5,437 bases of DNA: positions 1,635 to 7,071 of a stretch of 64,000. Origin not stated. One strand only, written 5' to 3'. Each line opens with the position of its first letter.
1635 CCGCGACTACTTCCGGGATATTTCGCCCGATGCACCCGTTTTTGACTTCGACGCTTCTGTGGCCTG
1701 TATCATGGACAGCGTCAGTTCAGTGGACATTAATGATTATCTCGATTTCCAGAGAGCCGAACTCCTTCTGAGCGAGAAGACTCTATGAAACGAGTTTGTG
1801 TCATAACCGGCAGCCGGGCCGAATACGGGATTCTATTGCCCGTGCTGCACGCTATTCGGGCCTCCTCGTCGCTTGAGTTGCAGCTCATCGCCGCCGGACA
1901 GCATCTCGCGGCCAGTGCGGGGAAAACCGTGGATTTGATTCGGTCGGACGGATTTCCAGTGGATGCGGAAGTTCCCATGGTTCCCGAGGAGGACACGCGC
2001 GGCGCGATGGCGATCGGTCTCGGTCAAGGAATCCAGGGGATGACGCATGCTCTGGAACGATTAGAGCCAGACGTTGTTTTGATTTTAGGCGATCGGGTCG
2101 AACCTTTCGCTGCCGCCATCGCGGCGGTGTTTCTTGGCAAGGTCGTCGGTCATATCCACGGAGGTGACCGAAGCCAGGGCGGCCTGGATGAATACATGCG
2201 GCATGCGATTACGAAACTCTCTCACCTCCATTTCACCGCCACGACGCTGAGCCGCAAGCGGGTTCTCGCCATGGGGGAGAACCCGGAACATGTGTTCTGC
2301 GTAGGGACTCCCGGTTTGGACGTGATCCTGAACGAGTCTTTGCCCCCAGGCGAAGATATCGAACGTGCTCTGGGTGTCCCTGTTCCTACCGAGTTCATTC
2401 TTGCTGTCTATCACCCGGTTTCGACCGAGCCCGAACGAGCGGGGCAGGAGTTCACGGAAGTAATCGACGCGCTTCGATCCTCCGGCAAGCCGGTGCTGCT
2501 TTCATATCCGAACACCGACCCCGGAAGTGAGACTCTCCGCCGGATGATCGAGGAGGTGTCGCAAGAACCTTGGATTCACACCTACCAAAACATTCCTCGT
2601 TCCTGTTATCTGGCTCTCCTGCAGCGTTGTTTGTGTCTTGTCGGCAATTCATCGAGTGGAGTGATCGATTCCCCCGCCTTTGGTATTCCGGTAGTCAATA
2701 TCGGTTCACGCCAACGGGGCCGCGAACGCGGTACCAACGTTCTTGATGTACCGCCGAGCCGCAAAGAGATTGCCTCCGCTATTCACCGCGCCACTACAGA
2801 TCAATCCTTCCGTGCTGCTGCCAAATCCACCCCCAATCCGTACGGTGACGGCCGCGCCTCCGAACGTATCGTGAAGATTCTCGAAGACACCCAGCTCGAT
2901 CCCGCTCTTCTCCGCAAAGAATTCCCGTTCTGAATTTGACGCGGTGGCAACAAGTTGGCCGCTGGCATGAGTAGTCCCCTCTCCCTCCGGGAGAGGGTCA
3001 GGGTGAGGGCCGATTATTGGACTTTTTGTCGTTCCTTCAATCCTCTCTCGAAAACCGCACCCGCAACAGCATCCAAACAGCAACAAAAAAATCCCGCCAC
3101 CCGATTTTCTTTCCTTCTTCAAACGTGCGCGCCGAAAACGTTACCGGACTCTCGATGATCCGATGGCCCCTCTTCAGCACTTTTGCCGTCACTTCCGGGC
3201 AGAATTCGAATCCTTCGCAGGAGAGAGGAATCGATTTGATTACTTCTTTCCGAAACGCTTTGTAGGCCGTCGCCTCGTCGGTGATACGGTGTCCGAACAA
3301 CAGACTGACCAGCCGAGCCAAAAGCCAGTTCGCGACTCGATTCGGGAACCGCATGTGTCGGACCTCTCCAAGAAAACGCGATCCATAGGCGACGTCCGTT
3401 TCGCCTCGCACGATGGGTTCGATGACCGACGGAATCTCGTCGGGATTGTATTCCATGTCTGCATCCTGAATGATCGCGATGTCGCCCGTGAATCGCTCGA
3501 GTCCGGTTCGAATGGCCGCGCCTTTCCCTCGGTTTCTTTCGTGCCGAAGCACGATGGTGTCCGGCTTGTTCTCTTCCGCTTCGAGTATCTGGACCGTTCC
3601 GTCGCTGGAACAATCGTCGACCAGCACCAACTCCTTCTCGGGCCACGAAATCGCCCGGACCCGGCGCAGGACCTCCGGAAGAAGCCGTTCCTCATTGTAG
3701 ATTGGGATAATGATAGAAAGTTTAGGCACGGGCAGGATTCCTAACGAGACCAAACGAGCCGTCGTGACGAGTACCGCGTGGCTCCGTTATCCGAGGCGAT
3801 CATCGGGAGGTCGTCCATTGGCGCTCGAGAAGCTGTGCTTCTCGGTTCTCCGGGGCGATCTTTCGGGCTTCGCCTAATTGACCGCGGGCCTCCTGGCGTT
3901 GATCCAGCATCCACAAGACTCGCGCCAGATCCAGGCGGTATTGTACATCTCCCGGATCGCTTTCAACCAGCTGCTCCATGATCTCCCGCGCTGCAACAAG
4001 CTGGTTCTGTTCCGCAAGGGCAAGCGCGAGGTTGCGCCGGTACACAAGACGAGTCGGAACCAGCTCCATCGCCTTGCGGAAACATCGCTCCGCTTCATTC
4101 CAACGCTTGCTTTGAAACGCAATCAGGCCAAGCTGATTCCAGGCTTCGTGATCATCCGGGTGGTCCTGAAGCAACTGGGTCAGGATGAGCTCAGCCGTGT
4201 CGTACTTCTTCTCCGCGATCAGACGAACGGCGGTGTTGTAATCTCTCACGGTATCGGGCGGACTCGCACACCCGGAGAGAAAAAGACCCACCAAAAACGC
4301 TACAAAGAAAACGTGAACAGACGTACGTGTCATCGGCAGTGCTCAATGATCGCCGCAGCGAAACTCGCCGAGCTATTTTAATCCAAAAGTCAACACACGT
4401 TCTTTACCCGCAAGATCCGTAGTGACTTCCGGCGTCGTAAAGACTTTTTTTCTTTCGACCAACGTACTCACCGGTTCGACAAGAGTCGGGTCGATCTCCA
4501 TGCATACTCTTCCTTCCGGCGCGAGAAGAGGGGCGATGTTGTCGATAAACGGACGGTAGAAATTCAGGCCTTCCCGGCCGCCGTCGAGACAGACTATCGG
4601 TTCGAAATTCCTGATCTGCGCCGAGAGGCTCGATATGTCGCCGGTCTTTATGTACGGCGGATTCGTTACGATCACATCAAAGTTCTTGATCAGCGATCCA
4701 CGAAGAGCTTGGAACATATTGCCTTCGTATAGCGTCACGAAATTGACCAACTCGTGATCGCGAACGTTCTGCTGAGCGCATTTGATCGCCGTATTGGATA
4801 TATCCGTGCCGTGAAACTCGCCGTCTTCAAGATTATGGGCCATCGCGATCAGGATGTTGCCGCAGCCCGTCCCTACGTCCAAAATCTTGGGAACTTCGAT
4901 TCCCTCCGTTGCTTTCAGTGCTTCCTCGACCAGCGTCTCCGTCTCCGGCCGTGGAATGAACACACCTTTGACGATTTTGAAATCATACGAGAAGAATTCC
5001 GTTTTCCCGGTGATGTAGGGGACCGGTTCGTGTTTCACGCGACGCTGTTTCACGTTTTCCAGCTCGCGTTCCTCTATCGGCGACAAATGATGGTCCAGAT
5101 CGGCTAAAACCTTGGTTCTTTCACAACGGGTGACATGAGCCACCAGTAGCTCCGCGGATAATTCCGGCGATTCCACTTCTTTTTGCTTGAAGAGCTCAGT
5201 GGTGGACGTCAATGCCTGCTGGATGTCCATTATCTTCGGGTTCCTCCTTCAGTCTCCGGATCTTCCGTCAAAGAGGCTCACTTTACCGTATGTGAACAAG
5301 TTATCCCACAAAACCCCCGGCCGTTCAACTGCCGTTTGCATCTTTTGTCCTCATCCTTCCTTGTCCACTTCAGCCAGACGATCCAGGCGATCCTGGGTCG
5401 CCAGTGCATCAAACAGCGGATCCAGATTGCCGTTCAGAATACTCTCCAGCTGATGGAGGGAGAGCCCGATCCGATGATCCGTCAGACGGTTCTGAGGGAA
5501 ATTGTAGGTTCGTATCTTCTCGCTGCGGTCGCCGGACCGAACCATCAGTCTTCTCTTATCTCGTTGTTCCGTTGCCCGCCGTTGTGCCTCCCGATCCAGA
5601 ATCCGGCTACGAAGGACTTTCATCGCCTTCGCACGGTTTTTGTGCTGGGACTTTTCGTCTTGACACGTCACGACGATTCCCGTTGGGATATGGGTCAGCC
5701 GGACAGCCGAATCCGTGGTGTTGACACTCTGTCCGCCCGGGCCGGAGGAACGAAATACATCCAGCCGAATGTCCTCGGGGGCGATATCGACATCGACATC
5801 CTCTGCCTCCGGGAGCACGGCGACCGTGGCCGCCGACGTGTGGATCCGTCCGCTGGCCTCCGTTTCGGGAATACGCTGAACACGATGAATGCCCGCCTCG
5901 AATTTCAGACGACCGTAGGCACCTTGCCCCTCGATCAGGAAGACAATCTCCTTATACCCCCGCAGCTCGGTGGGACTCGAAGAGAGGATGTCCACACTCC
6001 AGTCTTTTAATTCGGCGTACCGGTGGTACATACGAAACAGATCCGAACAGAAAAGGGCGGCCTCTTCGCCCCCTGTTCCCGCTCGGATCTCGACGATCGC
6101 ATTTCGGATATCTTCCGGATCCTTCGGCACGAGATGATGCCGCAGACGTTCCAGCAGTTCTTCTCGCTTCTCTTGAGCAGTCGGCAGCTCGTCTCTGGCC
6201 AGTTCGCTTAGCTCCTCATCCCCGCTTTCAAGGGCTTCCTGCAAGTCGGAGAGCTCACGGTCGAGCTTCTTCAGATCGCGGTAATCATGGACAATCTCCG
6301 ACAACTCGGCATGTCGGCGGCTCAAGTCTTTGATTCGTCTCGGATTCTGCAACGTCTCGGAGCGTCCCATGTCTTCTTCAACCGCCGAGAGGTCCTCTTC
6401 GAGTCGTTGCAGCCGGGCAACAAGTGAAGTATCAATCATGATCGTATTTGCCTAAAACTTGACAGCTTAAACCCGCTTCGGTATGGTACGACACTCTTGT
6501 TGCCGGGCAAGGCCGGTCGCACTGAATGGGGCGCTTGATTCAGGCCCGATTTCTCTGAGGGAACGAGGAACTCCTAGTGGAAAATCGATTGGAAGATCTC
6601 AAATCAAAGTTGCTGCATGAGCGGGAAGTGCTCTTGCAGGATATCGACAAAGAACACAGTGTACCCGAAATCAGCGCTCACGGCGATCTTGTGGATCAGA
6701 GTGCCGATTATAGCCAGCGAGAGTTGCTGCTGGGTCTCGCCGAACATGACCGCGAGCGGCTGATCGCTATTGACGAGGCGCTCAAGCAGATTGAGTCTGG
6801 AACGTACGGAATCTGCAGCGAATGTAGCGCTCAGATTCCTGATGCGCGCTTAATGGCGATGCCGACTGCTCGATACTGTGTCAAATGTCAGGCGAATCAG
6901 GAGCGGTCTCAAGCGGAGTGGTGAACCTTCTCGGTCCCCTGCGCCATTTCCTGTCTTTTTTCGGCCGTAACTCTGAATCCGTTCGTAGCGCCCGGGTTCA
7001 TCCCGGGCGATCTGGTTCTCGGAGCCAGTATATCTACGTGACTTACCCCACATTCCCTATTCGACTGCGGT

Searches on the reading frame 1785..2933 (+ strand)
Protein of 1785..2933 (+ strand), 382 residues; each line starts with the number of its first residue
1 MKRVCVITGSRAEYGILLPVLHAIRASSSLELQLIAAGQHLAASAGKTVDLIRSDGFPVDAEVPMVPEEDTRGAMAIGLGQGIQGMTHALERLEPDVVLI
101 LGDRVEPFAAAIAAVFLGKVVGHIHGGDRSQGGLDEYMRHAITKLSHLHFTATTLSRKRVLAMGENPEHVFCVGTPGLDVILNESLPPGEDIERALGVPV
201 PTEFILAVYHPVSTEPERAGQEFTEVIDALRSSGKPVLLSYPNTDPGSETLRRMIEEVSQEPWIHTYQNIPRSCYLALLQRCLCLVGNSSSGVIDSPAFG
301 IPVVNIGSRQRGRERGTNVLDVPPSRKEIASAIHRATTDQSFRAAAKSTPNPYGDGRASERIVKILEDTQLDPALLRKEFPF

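Call 23: search_protein_families(library=ncbifam, proteins=[window:1785-2933:+], max_evalue=0.00001)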
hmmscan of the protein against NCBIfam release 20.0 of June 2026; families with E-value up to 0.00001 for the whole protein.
window:1785-2933:+ (382 aa): 2 families
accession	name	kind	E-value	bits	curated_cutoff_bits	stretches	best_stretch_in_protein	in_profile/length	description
TIGR03568.1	NeuC_NnaA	equivalog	1.3e-123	412.5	235.9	1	2-366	1-365/365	UDP-N-acetylglucosamine 2-epimerase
TIGR00236.1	wecB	equivalog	4.9e-29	101.6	210.15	1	3-367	2-363/366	non-hydrolyzing UDP-N-acetylglucosamine 2-epimerase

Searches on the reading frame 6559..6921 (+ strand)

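Call 15: search_protein_families(library=pfam, proteins=[window:6559-6921:+], max_evalue=0.01)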
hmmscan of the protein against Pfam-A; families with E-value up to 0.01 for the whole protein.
window:6559-6921:+ (121 aa): 1 family
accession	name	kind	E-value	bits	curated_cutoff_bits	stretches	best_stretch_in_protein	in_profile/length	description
PF01258.23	zf-dskA_traR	-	3e-13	50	24.9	1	81-116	1-36/36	Prokaryotic dksA/traR C4-type zinc finger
